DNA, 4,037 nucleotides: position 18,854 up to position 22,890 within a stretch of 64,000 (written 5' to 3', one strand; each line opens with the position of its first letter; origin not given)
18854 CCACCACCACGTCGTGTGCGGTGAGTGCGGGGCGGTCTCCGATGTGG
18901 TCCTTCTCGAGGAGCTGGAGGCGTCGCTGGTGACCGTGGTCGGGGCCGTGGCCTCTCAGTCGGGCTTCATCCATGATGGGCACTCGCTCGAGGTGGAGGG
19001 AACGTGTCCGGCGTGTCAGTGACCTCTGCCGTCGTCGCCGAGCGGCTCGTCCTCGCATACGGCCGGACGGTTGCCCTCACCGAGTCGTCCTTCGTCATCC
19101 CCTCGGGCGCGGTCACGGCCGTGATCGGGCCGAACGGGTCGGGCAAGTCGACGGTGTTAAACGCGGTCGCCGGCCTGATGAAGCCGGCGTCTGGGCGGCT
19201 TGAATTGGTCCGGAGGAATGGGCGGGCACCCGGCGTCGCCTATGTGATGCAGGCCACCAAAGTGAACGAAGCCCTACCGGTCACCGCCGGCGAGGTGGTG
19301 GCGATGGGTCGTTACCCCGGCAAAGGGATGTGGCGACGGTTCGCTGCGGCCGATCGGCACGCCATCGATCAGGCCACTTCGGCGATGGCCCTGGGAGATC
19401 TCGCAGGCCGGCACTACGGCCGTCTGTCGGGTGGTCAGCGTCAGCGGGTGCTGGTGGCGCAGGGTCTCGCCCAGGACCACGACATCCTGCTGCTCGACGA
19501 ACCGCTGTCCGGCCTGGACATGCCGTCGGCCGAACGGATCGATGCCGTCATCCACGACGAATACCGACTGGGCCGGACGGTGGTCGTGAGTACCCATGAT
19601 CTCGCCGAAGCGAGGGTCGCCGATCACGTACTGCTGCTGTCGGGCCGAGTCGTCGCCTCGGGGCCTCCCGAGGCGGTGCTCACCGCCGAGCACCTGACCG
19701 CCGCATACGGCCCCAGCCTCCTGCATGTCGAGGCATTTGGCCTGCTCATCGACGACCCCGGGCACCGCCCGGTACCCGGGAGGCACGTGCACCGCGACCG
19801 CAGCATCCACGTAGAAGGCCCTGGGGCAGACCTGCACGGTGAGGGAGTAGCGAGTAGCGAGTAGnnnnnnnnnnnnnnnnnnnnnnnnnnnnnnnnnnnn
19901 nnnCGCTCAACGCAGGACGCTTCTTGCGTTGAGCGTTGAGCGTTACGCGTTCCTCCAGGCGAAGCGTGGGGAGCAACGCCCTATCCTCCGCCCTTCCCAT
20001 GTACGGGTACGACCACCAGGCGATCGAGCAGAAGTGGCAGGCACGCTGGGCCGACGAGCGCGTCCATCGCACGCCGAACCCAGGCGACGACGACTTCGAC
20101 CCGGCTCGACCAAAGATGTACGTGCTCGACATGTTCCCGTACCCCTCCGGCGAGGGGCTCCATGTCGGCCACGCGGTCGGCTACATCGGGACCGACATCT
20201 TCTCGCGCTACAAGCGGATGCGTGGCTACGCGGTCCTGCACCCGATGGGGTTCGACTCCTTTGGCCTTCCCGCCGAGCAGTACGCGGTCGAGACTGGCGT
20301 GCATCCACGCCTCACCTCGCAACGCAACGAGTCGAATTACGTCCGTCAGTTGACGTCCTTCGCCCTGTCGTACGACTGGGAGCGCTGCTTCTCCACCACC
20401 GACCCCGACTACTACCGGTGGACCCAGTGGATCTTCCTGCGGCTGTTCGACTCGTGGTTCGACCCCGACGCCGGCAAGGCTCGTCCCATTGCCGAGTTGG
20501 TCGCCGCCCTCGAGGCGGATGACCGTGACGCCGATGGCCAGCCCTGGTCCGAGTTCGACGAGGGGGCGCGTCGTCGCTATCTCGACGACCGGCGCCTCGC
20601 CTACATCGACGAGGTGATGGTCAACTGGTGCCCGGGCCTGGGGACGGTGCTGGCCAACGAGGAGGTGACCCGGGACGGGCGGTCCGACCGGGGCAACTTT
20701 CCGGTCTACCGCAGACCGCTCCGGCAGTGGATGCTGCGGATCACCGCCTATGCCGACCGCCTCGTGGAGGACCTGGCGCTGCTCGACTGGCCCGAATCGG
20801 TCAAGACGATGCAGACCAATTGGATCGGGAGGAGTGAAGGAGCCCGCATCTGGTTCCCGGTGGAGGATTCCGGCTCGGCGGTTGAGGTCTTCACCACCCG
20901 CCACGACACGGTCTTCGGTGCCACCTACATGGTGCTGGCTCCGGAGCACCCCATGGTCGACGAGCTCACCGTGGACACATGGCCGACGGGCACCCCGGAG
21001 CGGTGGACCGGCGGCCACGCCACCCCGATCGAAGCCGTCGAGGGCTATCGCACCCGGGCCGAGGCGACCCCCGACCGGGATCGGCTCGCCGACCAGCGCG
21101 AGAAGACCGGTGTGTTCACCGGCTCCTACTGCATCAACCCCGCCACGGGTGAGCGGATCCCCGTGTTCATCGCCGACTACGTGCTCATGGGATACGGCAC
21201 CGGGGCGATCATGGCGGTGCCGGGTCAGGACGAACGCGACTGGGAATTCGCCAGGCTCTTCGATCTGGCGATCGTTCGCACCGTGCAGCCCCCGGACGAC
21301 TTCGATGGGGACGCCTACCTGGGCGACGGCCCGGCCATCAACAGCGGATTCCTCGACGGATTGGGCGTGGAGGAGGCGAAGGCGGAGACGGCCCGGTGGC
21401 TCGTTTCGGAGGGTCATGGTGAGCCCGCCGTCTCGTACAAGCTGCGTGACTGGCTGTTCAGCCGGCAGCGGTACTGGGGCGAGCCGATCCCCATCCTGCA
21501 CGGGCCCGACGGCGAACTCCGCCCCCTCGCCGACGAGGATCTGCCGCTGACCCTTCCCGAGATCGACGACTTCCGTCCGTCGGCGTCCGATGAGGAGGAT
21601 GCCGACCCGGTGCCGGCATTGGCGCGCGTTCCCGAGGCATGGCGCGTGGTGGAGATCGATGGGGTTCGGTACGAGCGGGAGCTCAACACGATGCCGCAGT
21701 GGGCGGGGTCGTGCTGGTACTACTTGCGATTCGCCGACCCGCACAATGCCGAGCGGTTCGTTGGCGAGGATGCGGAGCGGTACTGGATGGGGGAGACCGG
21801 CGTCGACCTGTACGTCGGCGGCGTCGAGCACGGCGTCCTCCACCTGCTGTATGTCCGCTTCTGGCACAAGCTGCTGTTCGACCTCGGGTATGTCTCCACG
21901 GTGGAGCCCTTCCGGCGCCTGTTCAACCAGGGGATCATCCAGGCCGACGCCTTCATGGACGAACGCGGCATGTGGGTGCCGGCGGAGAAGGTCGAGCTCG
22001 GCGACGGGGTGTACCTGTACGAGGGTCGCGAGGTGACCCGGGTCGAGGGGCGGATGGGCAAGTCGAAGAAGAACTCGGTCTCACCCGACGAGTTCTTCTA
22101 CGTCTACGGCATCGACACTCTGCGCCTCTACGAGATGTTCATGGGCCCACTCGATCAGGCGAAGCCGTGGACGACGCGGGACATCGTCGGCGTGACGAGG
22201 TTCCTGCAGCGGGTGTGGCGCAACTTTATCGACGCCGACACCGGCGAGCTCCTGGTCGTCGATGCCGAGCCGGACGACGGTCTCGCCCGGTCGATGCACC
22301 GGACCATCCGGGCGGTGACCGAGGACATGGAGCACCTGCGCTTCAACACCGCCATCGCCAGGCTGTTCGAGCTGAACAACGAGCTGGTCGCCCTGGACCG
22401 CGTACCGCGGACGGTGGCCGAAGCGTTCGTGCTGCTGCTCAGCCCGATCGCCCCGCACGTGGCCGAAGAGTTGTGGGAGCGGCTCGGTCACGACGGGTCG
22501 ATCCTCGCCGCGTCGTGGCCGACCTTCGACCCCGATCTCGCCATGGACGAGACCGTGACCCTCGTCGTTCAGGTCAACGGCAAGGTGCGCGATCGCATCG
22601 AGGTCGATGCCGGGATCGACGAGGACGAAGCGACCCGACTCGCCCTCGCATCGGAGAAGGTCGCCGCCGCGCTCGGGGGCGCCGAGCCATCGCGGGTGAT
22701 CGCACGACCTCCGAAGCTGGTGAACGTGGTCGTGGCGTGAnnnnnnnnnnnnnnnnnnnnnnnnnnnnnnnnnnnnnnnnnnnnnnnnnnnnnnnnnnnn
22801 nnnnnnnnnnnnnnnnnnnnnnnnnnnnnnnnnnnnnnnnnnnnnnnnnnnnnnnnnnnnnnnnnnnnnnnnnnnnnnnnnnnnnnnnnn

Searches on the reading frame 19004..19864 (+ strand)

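Call 11: search_protein_families(library=pfam, proteins=[window:19004-19864:+])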
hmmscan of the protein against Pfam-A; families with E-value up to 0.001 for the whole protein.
window:19004-19864:+ (286 aa): 5 families
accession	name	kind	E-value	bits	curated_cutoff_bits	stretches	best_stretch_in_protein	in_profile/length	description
PF00005.33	ABC_tran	-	2.9e-24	86.7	25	1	26-168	2-136/137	ABC transporter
PF13304.12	AAA_21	-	1e-09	39.3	27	1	37-65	1-32/304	AAA domain, putative AbiEii toxin, Type IV TA system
PF13555.12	AAA_29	-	1.2e-06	28.6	27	1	34-63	22-50/61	P-loop containing region of AAA domain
PF02463.25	SMC_N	-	2.1e-06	27.8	40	1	35-197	24-196/220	RecF/RecN/SMC N terminal domain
PF13476.12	AAA_23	-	0.00056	21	27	1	36-56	20-40/201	AAA domain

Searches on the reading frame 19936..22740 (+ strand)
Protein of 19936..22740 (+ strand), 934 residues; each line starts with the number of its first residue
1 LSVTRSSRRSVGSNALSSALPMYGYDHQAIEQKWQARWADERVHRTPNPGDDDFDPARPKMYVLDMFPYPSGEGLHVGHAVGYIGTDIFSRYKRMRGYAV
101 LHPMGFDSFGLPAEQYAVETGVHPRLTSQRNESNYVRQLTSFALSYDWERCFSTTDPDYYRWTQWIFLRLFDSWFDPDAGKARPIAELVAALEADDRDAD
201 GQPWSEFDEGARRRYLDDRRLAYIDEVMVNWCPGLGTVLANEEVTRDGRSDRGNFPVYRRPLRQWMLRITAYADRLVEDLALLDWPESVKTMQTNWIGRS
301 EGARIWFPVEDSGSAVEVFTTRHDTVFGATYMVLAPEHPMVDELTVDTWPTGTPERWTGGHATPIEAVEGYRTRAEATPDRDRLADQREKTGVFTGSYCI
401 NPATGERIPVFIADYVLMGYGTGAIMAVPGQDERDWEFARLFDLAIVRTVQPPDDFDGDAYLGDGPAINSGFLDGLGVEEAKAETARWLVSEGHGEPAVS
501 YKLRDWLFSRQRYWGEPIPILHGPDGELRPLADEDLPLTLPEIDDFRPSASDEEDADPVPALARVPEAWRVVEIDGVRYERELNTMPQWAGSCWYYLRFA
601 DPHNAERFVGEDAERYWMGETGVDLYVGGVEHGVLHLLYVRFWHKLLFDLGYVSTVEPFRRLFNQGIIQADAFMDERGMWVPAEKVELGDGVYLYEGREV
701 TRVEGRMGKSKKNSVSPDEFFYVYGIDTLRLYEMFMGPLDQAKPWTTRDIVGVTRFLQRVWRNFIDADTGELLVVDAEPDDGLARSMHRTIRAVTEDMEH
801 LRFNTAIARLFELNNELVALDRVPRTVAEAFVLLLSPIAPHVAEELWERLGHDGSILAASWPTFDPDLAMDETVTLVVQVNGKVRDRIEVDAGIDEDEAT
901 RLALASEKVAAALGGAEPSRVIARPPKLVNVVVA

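Call 11: search_protein_families(library=pfam, proteins=[window:19936-22740:+])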
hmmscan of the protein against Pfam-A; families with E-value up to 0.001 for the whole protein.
window:19936-22740:+ (934 aa): 4 families
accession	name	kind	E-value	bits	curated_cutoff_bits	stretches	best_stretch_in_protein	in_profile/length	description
PF13603.12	tRNA-synt_1_2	-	3e-56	190.3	25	1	295-489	2-184/185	Leucyl-tRNA synthetase, editing domain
PF08264.19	Anticodon_1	-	1.9e-22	80.2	25.1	1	784-896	5-144/148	Anticodon-binding domain of tRNA ligase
PF00133.28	tRNA-synt_1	-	9.3e-22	77.8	22.7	1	36-123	4-85/414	tRNA synthetases class I (I, L, M and V)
PF09334.17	tRNA-synt_1g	-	1.1e-18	67.7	20.1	1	66-170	6-107/391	tRNA synthetases class I (M)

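Call 25: find_related_loci(query=window:19936-22740:+, collection=metagenome_contigs, flank=10000)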
Query window:19936-22740:+ (934 aa) in metagenome_contigs; peptide patterns used: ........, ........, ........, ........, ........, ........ (x = any residue, [..] = any of these).
600 stretches matched a pattern (row limit reached: there are more); 589 encode a relative of the query (tblastn E <= 1e-3); the best 80 are kept; 80 distinct loci.
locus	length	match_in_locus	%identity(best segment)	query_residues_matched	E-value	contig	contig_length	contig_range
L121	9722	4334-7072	91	22-934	0e+0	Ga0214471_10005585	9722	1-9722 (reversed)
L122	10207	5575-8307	71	22-932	0e+0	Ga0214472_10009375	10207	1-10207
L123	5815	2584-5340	71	15-933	0e+0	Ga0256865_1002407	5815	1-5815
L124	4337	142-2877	71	22-933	0e+0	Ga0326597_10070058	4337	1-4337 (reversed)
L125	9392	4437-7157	69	25-932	0e+0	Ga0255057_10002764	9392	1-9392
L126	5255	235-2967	70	22-933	0e+0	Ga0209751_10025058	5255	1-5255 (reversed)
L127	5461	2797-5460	72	22-909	0e+0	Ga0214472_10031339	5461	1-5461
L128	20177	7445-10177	71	22-933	0e+0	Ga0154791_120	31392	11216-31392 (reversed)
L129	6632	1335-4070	70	22-933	0e+0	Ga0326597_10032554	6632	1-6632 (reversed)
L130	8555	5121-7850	67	22-933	0e+0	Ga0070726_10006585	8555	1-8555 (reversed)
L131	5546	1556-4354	67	2-933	0e+0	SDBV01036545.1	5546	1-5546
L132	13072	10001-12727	68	25-933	0e+0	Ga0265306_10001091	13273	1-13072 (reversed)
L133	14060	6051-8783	67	22-933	0e+0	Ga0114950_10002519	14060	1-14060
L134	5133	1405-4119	68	22-927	0e+0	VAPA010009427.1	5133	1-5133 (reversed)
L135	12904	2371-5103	67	22-933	0e+0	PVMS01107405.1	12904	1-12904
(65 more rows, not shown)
